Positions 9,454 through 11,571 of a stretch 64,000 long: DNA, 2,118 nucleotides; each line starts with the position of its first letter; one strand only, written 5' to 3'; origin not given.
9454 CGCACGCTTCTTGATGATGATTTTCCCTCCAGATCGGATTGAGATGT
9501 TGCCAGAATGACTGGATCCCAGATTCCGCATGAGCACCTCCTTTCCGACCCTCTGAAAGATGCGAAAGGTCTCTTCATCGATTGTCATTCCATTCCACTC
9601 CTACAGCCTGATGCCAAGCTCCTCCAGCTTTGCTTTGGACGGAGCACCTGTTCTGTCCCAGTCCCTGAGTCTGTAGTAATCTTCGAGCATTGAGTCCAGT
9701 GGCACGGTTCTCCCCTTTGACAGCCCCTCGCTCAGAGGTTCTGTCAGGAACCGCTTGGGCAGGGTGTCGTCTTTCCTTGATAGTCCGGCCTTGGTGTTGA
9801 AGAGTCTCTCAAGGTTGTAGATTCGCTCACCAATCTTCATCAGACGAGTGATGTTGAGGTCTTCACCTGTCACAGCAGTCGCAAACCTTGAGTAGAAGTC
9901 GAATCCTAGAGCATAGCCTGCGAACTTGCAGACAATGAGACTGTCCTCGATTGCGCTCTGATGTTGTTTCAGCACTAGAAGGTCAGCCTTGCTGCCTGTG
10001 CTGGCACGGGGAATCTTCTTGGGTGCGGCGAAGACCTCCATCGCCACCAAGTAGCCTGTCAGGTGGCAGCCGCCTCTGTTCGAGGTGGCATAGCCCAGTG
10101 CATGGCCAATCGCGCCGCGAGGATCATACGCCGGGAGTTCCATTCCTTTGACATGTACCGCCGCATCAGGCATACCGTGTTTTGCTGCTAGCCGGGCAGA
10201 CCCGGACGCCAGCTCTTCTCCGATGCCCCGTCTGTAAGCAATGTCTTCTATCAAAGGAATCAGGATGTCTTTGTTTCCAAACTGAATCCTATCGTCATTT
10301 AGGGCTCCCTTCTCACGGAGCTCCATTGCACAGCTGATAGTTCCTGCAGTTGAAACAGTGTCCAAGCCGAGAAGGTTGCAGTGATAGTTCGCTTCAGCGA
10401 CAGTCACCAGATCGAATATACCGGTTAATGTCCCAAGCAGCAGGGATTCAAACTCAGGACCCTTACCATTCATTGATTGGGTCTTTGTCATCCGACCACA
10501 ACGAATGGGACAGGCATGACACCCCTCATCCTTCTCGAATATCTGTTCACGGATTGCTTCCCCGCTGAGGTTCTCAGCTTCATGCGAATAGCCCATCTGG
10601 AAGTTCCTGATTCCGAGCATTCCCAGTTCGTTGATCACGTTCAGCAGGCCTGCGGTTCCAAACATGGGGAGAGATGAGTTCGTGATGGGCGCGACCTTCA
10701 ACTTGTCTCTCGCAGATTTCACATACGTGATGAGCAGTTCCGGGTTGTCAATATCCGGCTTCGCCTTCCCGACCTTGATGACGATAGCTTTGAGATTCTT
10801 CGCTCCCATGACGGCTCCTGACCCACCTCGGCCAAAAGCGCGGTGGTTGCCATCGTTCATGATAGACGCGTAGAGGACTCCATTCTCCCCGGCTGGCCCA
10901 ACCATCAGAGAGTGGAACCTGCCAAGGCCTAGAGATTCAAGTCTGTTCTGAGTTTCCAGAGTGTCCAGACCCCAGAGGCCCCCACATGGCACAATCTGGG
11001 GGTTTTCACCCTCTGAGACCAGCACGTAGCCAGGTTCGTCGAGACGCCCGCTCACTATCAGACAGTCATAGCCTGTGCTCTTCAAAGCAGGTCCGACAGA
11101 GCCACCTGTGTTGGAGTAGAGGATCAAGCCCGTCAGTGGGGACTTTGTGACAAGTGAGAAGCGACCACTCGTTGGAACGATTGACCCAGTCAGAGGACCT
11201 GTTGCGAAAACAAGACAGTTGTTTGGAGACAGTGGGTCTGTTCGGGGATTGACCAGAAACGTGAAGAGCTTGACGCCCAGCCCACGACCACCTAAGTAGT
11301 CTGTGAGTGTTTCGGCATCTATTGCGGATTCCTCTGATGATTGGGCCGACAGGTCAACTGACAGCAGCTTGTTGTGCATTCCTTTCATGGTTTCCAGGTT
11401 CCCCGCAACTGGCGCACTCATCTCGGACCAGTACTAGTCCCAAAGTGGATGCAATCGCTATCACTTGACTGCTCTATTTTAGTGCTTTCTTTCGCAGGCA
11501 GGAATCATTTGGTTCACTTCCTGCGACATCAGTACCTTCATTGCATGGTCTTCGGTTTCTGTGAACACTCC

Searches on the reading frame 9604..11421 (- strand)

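Call 39: search_protein_families(library=pfam, proteins=[window:9604-11421:-], max_evalue=0.0001)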
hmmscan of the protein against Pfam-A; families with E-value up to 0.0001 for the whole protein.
window:9604-11421:- (606 aa): 2 families
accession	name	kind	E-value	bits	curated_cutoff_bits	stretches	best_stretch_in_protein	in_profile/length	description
PF01314.23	AFOR_C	-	1.8e-127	426.1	27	1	233-604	2-385/385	Aldehyde ferredoxin oxidoreductase, domains 2 & 3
PF02730.20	AFOR_N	-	1.1e-67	228.1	29.8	1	18-216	2-197/199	Aldehyde ferredoxin oxidoreductase, N-terminal domain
